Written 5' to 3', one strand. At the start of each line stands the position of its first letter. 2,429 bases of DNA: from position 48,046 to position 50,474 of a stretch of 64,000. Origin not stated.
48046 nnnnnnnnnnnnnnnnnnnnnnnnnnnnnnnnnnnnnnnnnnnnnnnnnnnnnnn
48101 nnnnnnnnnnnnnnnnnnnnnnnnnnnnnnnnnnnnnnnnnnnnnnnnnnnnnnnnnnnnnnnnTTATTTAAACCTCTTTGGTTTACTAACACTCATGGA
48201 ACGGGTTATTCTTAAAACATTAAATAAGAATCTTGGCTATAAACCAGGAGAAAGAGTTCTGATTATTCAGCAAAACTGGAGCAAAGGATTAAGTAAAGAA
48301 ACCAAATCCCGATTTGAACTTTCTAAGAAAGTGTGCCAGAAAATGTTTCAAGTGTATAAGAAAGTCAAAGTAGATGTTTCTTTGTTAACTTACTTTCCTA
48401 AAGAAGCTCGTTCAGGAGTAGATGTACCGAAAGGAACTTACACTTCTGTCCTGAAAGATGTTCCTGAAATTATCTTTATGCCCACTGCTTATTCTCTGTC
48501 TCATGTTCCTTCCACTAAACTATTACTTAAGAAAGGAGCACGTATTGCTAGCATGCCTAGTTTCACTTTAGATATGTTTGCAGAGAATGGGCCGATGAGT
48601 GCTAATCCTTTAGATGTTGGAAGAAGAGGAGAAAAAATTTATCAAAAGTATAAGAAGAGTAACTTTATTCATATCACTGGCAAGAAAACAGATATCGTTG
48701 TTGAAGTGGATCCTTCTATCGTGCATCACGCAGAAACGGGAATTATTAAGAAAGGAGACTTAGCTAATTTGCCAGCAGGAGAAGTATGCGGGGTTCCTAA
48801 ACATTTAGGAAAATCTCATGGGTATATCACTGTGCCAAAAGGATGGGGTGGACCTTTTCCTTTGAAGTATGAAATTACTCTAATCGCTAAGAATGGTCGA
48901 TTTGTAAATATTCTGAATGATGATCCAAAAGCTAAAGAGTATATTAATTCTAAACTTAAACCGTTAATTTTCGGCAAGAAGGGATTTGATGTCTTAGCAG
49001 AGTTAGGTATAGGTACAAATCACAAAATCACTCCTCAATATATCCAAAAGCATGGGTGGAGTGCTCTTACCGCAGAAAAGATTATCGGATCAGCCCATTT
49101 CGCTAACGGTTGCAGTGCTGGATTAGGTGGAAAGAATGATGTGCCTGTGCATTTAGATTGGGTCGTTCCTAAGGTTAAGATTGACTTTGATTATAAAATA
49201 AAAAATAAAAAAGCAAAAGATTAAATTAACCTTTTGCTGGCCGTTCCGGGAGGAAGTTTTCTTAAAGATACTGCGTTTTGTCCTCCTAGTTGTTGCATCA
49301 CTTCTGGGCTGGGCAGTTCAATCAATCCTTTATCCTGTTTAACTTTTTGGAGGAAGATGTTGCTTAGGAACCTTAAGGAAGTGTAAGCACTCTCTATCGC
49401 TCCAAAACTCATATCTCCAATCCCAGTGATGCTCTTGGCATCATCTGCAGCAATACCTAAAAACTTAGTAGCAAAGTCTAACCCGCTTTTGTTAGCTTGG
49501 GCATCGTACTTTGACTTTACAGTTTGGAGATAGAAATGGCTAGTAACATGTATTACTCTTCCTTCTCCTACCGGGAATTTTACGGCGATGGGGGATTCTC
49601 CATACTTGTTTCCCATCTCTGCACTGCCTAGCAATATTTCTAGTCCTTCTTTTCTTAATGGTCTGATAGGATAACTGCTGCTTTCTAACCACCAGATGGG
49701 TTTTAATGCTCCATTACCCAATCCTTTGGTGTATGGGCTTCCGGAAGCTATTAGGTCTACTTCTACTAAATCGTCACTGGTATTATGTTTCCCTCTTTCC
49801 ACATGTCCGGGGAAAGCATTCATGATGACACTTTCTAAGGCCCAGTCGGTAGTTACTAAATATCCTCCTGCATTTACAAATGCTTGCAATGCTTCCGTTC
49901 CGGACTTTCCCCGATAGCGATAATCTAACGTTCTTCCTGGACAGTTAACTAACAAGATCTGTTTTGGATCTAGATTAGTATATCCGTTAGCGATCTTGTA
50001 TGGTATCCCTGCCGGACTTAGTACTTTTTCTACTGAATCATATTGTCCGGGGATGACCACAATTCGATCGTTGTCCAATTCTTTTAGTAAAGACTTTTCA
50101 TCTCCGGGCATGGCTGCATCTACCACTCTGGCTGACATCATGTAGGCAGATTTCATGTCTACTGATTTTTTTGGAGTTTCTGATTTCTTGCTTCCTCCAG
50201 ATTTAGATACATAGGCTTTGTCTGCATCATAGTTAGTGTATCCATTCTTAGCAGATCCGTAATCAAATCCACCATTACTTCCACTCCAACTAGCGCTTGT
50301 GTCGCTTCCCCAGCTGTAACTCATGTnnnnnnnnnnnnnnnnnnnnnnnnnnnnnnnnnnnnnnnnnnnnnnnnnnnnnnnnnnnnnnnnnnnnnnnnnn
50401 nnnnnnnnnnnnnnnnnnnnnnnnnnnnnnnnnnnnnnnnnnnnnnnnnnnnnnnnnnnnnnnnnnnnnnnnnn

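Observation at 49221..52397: Operon encoding a J-domain/Ser-Thr kinase fusion, a truncated pyruvate-kinase-like barrel and an S/G-rich protein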

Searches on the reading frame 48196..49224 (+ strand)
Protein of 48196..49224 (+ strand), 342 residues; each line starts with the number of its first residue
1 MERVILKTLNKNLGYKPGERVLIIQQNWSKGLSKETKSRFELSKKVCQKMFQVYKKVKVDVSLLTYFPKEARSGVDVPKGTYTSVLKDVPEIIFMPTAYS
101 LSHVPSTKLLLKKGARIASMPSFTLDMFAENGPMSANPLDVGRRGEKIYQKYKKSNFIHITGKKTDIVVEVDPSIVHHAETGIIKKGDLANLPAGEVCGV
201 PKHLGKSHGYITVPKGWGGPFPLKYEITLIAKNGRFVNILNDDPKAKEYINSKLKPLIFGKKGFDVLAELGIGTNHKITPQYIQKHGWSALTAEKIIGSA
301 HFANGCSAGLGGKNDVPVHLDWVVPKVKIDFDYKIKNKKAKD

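Call 3: search_protein_families(library=pfam, proteins=[window:48196-49224:+], max_evalue=0.01)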
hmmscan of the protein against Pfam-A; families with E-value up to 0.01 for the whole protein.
window:48196-49224:+ (342 aa): 0 families

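Call 4: search_protein_families(library=ncbifam, proteins=[window:48196-49224:+], max_evalue=0.01)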
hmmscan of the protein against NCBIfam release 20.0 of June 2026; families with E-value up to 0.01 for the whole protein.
window:48196-49224:+ (342 aa): 0 families

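Call 5: search_protein_families(library=padloc, proteins=[window:48196-49224:+], max_evalue=0.01)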
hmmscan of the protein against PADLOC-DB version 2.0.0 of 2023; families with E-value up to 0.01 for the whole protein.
window:48196-49224:+ (342 aa): 0 families

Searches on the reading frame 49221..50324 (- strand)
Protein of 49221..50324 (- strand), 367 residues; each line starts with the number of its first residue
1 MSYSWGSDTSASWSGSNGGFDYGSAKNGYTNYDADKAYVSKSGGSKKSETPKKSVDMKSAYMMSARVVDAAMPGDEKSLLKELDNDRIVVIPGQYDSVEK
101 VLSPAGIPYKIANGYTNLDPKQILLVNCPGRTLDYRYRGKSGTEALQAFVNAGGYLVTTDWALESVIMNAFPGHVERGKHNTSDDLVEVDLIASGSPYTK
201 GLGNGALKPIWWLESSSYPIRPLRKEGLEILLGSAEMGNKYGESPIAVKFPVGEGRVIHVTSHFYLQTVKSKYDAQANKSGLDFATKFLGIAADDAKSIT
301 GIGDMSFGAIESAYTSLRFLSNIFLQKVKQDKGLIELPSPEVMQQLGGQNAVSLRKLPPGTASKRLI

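Call 3: search_protein_families(library=pfam, proteins=[window:49221-50324:-], max_evalue=0.01)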
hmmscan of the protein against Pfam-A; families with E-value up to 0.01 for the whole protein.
window:49221-50324:- (367 aa): 0 families

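Call 4: search_protein_families(library=ncbifam, proteins=[window:49221-50324:-], max_evalue=0.01)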
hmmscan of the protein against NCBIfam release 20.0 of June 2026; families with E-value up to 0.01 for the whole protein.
window:49221-50324:- (367 aa): 0 families

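Call 5: search_protein_families(library=padloc, proteins=[window:49221-50324:-], max_evalue=0.01)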
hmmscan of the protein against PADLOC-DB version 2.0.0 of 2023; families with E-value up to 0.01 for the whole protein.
window:49221-50324:- (367 aa): 0 families

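Call 7: search_solved_structures(query=window:49221-50324:-, max_evalue=10, show_alignments=2)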
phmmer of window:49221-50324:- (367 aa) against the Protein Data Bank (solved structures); distinct sequences matched with E-value up to 10: 0.

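Call 9: find_homologous_proteins(query=window:49221-50324:-)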
Query window:49221-50324:- (367 aa): 411 proteins with E <= 0.001 among 4264 candidates; the best 120 are listed.
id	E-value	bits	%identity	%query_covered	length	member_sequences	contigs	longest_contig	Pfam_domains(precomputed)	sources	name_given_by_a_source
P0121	3.8e-242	821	100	100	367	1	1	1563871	-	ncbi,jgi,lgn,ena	ncbi:MAG: hypothetical protein WCV90_06550 [Candidatus Woesearchaeota archaeon]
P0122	6.7e-215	731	88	100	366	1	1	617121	-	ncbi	-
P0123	9.4e-193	658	82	100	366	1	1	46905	-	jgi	jgi:hypothetical protein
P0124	2.5e-161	555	67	100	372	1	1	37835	-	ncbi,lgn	-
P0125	1.6e-132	460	60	100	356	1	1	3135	-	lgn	-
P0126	8.7e-129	448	54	100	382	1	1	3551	-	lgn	-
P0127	2.6e-128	446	57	100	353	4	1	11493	-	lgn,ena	-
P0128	7.8e-125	435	55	100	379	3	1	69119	-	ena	-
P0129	9.9e-123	428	54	100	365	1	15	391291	-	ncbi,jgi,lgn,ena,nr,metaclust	ncbi:hypothetical protein HN681_00315 [archaeon]|jgi:hypothetical protein|nr:hypothetical protein [a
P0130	9.5e-122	425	54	100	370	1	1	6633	-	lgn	-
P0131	1.7e-121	424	55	99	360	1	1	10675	-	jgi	-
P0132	1.4e-114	401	54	100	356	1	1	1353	-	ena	-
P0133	5.1e-113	396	56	91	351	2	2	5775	-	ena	-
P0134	2.4e-111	391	52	98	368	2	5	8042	-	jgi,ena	jgi:hypothetical protein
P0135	8.3e-108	379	51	98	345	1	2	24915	-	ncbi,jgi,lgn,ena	-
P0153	5.1e-54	202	38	74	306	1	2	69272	-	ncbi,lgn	ncbi:MAG: hypothetical protein ACFFDK_00100 [Promethearchaeota archaeon]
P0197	6.3e-49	185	38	75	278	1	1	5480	PF14258.13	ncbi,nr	ncbi:MAG: hypothetical protein D6731_23665 [Planctomycetota bacterium]|nr:MAG: hypothetical protein 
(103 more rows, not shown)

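Call 15: find_encoding_contigs(protein=P0153, flank=5000, max_places=2)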
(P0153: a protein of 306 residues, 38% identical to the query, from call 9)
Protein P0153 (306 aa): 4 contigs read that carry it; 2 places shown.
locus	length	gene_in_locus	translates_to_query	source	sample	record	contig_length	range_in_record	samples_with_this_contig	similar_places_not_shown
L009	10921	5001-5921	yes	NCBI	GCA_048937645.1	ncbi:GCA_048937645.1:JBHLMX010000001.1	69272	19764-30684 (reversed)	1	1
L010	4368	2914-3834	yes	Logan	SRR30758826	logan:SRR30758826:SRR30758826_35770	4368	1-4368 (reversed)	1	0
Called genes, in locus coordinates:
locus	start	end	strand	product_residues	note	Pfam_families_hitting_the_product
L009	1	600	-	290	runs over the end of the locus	PF00037:Fer4 (weak), PF12797:Fer4_2 (faint), PF13237:Fer4_10 (faint), PF14697:Fer4_21 (weak), PF12838:Fer4_7 (weak), PF13187:Fer4_9 (weak), PF00037:Fer4 (weak)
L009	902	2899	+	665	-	PF00501:AMP-binding, PF13193:AMP-binding_C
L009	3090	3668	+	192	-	PF00025:Arf, PF00071:Ras, PF08477:Roc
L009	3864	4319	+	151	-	-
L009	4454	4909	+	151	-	-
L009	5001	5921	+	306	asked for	-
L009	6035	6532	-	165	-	PF08882:Acetone_carb_G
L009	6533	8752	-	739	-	PF02538:Hydantoinase_B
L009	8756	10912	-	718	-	PF05378:Hydant_A_N, PF01968:Hydantoinase_A, PF19278:Hydant_A_C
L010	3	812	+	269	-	?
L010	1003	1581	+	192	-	PF00025:Arf, PF00071:Ras, PF08477:Roc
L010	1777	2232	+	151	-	-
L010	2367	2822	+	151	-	-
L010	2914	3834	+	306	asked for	-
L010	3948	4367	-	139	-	?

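Call 49: predict_structure(alignment_id=A2)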
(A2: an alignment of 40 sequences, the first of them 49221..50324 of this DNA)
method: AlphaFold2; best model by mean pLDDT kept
length: 367 residues; sequences in the alignment: 40
mean_pLDDT: 79.7   pTM: 0.82
mean pLDDT of the five models: 79.7, 77.5, 77.2, 76.9, 76.4
residues with pLDDT >= 90: 185; 70-90: 88; 50-70: 30; < 50: 64
segments of 3 or more residues with pLDDT < 50: 1-19, 26-29, 34-51, 347-367
pLDDT, mean of each block of 10 residues (from residue 1): 32 44 52 48 46 72 96 95 96 90 96 93 90 86 96 96 92 94 85 78 72 86 88 89 93 96 84 81 89 93 92 93 97 83 53 38 28
secondary structure, 60 per line:
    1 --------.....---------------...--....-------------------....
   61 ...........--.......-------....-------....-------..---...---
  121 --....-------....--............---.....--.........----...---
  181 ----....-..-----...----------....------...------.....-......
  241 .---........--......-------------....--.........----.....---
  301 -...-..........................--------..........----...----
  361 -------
elements in order: H9-13 H34-37 H57-71 H74-80 E88-91 H99-102 E115-117 E123-126 E134-137 H142-151 E155-159 H162-170 E175-177 E185-188 E210-213 E220-222 E229-233 H235-241 E245-252 E255-260 H274-277 H281-288 H293-297 H307-331 H340-349
